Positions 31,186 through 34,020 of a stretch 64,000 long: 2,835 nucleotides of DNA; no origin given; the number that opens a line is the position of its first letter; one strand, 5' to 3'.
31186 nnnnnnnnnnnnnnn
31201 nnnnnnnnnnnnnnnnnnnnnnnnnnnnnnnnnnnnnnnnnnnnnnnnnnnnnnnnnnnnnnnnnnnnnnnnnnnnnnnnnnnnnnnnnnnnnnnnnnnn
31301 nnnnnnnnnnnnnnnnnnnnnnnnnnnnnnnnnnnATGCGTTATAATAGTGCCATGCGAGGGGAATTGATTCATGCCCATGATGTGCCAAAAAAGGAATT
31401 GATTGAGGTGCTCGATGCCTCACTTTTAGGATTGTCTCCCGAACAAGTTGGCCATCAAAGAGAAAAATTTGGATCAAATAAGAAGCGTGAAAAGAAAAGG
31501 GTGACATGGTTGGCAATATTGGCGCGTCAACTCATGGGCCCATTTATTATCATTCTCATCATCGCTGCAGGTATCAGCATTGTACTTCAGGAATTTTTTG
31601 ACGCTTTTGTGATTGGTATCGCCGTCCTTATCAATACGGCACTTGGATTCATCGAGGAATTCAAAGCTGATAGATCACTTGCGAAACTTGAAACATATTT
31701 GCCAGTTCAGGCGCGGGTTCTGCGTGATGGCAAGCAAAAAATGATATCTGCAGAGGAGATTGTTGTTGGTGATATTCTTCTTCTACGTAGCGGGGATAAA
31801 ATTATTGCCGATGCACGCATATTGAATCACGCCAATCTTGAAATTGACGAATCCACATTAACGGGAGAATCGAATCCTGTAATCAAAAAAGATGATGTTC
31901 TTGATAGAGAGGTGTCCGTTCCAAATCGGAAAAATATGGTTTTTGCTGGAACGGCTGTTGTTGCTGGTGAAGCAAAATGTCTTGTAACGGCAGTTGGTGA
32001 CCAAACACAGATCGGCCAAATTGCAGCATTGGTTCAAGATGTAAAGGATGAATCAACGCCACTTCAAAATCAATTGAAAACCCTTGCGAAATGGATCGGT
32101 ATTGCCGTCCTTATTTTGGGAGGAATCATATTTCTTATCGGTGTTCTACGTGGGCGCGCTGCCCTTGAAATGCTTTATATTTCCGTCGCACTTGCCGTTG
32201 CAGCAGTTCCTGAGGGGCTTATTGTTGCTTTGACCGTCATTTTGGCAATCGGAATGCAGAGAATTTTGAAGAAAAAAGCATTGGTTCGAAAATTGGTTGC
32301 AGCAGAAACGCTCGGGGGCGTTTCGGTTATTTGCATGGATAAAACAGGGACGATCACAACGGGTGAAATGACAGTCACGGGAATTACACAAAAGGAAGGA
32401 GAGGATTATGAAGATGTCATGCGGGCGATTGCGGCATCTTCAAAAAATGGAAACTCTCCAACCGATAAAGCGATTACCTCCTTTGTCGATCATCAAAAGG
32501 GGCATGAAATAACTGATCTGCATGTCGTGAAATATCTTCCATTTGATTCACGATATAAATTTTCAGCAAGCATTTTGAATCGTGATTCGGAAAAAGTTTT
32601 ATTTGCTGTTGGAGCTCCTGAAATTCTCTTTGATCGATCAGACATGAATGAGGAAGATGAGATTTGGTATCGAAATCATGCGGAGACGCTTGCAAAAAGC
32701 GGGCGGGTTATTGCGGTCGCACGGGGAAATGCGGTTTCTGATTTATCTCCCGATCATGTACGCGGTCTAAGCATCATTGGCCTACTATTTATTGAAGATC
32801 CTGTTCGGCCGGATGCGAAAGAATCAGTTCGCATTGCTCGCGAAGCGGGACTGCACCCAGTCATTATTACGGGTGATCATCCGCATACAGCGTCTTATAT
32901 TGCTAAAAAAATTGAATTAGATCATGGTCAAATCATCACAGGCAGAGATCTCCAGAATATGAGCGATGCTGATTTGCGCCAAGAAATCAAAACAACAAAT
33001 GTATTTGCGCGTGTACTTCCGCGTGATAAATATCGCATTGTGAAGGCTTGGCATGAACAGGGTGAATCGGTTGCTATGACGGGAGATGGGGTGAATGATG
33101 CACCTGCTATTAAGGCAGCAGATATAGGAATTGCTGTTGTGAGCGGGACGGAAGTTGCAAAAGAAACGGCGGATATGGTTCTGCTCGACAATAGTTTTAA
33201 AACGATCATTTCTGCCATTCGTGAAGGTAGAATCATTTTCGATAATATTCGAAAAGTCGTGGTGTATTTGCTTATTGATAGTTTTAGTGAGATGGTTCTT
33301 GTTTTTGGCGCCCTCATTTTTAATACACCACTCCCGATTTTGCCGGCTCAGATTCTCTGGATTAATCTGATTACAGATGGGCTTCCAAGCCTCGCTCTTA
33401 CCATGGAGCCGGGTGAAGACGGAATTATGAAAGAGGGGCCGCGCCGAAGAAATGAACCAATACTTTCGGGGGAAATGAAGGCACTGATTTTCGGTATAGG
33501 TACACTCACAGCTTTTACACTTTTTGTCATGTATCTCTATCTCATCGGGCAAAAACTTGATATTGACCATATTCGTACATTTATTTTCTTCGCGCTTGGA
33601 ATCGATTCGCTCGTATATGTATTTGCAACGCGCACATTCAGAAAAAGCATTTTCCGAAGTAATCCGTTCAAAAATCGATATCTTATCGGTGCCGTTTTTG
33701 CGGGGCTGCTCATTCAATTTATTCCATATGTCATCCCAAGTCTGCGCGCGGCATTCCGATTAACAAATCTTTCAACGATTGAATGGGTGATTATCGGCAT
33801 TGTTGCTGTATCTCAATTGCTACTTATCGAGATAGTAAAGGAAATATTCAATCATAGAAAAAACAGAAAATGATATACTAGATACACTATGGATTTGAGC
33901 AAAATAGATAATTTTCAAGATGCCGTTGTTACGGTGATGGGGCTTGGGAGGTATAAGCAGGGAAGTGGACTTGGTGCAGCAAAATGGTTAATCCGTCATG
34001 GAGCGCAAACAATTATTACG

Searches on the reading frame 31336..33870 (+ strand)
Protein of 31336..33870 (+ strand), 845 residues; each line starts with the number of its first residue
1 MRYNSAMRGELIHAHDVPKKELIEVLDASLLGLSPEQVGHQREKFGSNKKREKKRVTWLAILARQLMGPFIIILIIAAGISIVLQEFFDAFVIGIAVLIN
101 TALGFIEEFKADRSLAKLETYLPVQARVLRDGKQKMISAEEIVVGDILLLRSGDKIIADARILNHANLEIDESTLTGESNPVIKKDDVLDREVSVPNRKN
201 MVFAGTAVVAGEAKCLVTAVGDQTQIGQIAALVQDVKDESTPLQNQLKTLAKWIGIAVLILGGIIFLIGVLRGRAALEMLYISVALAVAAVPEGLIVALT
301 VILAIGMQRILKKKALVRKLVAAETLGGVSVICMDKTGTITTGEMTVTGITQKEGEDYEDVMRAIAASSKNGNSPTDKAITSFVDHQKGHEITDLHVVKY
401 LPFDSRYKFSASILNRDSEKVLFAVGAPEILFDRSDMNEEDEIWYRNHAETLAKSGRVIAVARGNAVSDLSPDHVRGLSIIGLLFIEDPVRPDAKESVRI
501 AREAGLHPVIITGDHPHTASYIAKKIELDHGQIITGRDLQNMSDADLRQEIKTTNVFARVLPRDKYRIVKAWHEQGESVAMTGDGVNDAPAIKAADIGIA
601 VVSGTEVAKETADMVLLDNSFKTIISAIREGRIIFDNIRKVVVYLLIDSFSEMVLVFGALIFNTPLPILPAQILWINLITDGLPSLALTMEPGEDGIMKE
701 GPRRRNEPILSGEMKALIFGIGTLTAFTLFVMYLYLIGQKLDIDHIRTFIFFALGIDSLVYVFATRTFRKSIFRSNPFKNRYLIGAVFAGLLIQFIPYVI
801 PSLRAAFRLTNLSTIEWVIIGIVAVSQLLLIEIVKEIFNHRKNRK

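Call 8: search_protein_families(library=pfam, proteins=[window:31336-33870:+], max_evalue=1)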
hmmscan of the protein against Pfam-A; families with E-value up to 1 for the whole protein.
window:31336-33870:+ (845 aa): 8 families
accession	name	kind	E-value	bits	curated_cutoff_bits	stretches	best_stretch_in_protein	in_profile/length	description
PF00122.25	E1-E2_ATPase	-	3.5e-54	183.5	28.1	1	122-313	3-181/181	E1-E2 ATPase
PF00689.26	Cation_ATPase_C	-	6.1e-44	150.3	27.3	1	665-836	1-174/175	Cation transporting ATPase, C-terminus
PF00702.32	Hydrolase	-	8.4e-21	75.7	26.4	1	330-596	2-191/191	haloacid dehalogenase-like hydrolase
PF00690.31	Cation_ATPase_N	-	1.6e-15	57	20.4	1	15-81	2-69/69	Cation transporter/ATPase, N-terminus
PF08282.18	Hydrolase_3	-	2.3e-07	31.2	20.9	1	569-626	196-253/255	haloacid dehalogenase-like hydrolase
PF13246.12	Cation_ATPase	-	1e-05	25.9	21.7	1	373-436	21-89/91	Cation transport ATPase (P-type)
PF12710.13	HAD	-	0.087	13.7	27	1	490-592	86-188/189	haloacid dehalogenase-like hydrolase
PF24003.1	DUF7319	-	0.19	11.6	27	1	528-579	10-63/205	Domain of unknown function (DUF7319)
